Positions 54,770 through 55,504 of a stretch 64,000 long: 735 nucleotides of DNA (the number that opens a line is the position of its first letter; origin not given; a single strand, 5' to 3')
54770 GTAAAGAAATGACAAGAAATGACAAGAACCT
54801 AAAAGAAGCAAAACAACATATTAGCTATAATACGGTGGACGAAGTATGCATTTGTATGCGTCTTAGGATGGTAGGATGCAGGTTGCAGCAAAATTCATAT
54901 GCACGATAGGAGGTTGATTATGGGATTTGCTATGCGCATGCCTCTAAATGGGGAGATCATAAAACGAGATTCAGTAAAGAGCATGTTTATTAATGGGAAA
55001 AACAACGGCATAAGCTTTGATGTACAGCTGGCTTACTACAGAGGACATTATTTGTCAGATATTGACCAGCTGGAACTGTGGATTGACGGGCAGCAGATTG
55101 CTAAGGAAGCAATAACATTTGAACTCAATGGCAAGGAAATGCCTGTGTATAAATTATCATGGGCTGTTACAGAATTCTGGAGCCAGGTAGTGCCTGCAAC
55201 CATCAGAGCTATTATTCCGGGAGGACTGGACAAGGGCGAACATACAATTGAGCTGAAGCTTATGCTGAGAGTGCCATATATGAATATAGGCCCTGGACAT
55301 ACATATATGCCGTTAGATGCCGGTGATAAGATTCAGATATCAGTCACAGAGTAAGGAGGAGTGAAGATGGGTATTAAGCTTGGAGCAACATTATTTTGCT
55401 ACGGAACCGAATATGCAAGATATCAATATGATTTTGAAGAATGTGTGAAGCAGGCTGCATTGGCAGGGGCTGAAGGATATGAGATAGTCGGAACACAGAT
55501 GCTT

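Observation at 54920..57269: C-glycoside deglycosidase-like two-subunit enzyme with a non-canonical redox partner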

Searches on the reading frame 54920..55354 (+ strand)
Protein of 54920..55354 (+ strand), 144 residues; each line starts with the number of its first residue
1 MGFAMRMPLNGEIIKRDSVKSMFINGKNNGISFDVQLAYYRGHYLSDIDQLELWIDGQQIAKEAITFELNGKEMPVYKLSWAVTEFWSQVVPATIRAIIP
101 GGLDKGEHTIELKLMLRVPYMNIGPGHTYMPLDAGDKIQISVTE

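Call 3: search_protein_families(library=pfam, proteins=[window:54920-55354:+], max_evalue=0.01)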
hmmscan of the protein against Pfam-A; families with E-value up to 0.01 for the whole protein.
window:54920-55354:+ (144 aa): 1 family
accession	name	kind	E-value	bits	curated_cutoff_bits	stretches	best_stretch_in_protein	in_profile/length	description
PF19906.4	CGDB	-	1.3e-29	102.7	27.6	1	11-120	3-112/112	C-glycoside deglycosidase beta subunit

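Call 4: search_protein_families(library=ncbifam, proteins=[window:54920-55354:+], max_evalue=0.01)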
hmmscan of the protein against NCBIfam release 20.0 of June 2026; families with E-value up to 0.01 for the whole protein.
window:54920-55354:+ (144 aa): 0 families

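Call 5: search_solved_structures(query=window:54920-55354:+, max_evalue=1, show_alignments=3)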
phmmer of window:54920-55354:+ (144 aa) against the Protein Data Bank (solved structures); distinct sequences matched with E-value up to 1: 11.
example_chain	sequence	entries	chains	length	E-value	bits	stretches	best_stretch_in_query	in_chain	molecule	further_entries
9m3a_B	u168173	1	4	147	2.9e-39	137.9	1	1-141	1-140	DUF6379 domain-containing protein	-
7bvr_B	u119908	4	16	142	1.3e-27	100.1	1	1-134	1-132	DgpB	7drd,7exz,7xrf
7bvs_B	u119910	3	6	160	6.3e-15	59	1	25-121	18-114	DfgB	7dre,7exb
8umc_B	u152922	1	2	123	3.5e-11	46.9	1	28-123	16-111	DUF6379 domain-containing protein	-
8qvc_B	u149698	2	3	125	3.5e-11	46.9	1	28-123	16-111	DUF6379 domain-containing protein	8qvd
7dnm_B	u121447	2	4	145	5.3e-08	36.6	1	28-126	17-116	AgCarC2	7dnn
9m3b_B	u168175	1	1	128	1.5e-05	28.6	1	12-123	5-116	P581a DgpB1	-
8qrz_A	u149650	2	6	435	0.00048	23.7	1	12-121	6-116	Sugar phosphate isomerase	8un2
6tmf_H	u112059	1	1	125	0.38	14.3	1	63-111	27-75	30S ribosomal protein S6e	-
6cbr_A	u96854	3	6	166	0.39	14.3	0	37-64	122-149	DNA primase,single-stranded DNA-binding protein chimera | DNA primase, single-stranded DNA-binding protein chimera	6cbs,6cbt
1t3w_A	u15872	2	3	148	0.67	13.5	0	37-62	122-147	DNA primase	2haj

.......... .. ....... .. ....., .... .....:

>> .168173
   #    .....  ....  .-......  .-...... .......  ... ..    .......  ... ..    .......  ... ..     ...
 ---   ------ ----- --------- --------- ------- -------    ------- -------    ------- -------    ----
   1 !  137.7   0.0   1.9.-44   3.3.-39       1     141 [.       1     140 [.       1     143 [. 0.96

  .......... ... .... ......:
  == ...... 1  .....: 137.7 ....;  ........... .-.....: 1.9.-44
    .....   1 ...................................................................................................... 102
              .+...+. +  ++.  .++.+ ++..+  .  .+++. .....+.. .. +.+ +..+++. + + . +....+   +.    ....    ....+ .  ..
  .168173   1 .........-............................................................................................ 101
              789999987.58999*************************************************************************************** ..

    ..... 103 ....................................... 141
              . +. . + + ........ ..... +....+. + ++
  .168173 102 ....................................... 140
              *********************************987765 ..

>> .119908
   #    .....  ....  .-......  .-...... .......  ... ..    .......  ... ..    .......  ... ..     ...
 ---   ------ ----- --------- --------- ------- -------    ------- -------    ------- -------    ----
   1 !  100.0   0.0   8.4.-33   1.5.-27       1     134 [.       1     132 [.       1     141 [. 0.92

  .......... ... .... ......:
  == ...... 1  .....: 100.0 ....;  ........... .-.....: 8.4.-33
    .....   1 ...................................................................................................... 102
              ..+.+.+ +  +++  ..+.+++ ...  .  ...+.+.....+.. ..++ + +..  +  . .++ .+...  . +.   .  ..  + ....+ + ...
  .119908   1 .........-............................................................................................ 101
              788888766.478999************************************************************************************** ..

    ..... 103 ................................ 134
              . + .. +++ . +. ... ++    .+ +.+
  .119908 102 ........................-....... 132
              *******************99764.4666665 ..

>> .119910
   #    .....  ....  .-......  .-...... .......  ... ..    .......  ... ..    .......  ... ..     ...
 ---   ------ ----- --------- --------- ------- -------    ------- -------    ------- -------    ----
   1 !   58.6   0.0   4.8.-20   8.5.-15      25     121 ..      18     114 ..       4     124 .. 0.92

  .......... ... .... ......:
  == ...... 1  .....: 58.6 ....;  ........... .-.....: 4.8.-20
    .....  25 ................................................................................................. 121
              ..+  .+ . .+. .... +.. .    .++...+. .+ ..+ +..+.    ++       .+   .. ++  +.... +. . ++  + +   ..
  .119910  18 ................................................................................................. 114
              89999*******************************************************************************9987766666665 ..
